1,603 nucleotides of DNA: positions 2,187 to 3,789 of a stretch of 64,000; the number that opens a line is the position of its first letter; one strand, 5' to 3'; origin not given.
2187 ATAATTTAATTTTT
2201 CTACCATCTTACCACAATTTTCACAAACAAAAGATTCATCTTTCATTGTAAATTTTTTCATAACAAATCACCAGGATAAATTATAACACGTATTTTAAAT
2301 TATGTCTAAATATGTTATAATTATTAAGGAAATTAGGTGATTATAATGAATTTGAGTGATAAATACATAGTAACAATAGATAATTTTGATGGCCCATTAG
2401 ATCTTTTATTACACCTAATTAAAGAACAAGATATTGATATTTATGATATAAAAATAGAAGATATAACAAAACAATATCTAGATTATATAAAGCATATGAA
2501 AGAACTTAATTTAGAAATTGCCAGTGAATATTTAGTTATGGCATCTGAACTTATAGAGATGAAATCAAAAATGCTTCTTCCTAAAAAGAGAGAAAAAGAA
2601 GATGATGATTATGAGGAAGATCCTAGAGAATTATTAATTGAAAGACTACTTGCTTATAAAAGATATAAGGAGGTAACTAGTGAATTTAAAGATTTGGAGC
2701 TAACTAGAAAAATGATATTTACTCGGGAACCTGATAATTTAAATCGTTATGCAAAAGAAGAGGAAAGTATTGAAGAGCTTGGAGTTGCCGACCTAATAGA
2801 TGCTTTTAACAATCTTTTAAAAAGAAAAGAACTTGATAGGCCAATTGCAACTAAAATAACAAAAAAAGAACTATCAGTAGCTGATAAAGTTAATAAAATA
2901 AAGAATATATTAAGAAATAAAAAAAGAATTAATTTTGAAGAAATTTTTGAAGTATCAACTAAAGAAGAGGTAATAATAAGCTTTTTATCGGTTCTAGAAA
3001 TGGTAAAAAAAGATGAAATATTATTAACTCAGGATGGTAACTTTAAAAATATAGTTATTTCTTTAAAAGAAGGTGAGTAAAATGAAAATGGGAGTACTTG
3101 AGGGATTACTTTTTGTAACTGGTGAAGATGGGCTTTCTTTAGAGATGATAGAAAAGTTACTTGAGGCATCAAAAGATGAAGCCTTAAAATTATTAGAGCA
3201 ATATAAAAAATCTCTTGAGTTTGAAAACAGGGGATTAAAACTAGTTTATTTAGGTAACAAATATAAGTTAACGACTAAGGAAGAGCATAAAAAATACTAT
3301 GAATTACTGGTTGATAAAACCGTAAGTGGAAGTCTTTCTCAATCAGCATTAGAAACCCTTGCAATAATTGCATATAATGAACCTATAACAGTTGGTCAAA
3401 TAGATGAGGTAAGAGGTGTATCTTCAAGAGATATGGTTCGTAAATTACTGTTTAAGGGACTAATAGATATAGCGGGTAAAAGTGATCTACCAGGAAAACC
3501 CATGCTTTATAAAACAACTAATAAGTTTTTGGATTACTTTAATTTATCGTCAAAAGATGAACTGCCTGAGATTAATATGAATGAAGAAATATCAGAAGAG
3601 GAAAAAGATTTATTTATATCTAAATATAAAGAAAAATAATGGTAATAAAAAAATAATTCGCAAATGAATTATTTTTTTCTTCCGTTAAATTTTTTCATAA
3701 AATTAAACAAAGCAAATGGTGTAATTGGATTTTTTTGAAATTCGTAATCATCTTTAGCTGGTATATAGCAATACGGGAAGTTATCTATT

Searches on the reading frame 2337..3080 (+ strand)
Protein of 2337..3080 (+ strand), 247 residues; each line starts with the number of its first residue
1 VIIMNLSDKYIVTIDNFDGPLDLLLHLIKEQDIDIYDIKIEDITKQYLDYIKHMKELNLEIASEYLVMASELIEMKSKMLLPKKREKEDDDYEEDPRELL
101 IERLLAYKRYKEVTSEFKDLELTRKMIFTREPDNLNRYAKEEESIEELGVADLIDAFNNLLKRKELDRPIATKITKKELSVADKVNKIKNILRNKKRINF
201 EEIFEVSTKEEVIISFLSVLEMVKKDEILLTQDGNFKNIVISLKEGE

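Call 65: search_protein_families(library=pfam, proteins=[window:2337-3080:+], max_evalue=0.001)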
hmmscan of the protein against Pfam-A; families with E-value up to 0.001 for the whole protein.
window:2337-3080:+ (247 aa): 1 family
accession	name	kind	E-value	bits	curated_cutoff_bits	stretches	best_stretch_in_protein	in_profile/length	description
PF02616.19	SMC_ScpA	-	7.3e-46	157.5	24.6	1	27-243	1-231/232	Segregation and condensation protein ScpA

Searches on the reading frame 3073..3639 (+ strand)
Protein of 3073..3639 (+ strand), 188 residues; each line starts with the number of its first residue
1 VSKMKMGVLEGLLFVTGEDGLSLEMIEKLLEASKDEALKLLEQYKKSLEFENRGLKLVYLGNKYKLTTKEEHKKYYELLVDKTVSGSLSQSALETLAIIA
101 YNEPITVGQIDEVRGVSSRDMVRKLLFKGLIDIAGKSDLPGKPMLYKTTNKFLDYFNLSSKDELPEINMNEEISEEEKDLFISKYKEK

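Call 65: search_protein_families(library=pfam, proteins=[window:3073-3639:+], max_evalue=0.001)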
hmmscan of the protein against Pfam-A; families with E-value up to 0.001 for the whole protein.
window:3073-3639:+ (188 aa): 1 family
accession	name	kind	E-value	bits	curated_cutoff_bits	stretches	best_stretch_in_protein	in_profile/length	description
PF04079.22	SMC_ScpB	-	1e-49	168.7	27.4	1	8-167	2-160/160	Segregation and condensation complex subunit ScpB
